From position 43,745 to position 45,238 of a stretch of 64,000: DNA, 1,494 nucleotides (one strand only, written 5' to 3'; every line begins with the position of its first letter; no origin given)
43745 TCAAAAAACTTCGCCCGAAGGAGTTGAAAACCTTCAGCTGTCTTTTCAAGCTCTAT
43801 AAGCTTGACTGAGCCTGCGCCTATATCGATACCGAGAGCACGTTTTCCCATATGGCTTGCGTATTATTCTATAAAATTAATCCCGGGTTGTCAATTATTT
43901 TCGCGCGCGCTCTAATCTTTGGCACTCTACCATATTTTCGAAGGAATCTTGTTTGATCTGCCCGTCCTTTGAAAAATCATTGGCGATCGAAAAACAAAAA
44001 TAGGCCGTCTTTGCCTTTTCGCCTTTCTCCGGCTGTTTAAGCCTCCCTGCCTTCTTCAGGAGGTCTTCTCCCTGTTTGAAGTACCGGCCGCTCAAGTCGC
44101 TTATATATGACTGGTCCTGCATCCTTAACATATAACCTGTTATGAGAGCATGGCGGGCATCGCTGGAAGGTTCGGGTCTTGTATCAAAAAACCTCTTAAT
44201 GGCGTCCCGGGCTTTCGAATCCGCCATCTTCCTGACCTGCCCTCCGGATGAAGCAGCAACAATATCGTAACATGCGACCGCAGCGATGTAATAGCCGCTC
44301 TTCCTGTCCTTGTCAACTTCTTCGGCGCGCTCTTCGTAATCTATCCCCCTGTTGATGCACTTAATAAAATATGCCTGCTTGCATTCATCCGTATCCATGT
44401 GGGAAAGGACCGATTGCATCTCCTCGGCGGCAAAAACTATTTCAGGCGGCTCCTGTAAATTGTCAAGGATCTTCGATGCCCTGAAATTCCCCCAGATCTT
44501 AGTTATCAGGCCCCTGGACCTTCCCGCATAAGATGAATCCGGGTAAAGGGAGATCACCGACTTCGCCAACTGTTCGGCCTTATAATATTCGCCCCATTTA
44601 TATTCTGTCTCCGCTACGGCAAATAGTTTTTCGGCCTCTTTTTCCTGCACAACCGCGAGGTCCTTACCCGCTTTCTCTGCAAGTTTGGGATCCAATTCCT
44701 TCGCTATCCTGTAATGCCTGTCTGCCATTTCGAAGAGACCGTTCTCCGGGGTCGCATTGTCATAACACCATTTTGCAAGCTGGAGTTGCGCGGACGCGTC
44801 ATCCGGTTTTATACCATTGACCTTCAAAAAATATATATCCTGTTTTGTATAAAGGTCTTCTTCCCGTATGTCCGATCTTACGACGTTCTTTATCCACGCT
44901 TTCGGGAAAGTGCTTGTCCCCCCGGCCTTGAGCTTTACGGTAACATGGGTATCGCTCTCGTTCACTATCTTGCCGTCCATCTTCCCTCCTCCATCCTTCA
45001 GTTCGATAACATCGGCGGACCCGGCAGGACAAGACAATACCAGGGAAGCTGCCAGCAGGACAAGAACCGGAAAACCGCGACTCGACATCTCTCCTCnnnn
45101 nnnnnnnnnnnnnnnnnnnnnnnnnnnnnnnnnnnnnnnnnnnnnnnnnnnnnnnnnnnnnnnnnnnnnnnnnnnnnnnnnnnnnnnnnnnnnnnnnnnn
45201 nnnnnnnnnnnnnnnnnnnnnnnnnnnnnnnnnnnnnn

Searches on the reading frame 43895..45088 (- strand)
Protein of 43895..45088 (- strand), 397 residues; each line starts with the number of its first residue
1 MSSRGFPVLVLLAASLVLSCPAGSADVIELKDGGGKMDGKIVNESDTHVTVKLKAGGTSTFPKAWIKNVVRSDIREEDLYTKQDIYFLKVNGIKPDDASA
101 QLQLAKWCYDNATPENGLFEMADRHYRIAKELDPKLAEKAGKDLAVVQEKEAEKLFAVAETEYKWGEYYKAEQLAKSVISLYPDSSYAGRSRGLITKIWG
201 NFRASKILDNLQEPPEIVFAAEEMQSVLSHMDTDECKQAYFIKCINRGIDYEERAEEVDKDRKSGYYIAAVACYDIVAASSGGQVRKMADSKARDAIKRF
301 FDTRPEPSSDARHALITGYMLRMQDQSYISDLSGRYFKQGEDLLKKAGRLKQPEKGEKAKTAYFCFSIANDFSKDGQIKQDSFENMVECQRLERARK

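Call 5: search_protein_families(library=pfam, proteins=[window:43895-45088:-], max_evalue=0.1)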
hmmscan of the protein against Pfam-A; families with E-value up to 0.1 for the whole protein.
window:43895-45088:- (397 aa): 1 family
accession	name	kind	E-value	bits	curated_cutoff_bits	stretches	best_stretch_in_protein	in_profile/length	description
PF00515.34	TPR_1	-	0.063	13.6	27.8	0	160-184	9-33/34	Tetratricopeptide repeat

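Call 20: search_protein_families(library=ncbifam, proteins=[window:43895-45088:-], max_evalue=0.1)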
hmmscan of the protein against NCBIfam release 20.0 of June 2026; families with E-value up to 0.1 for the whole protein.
window:43895-45088:- (397 aa): 4 families
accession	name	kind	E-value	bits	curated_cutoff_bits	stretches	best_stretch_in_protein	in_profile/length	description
NF047433.1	Lepto_7_Nterm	domain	1.1e-07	31.5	43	1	13-73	3-62/63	LA_0442/LA_0875 N-terminal domain-containing protein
NF041881.1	PTPDL_fam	equivalog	1.9e-06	27.3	200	1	16-95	3-77/339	PTPDL family protein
TIGR03302.1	OM_YfiO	subfamily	0.009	15.5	81.4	1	145-191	26-72/239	outer membrane protein assembly factor BamD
TIGR02603.1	CxxCH_TIGR02603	domain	0.039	14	68.15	1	26-70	61-104/134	putative heme-binding domain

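Call 80: search_solved_structures(query=window:43895-45088:-, max_evalue=1)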
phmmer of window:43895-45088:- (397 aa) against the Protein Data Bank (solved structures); distinct sequences matched with E-value up to 1: 6.
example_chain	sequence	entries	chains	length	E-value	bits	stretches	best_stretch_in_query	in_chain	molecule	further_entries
9cn0_D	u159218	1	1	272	0.0081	18.7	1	139-192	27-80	Outer membrane protein assembly factor BamD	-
5waq_A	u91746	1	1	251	0.0095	18.4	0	140-192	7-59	Outer membrane protein assembly factor BamD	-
9cmw_D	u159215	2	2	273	0.013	18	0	140-192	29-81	Outer membrane protein assembly factor BamD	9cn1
5b83_A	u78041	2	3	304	0.048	16.1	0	29-97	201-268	tetra ubiquitin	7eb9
7yui_A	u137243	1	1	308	0.051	16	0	29-97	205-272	Polyubiquitin-C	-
5h07_A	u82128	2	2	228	0.58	12.6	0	29-98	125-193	Polyubiquitin-C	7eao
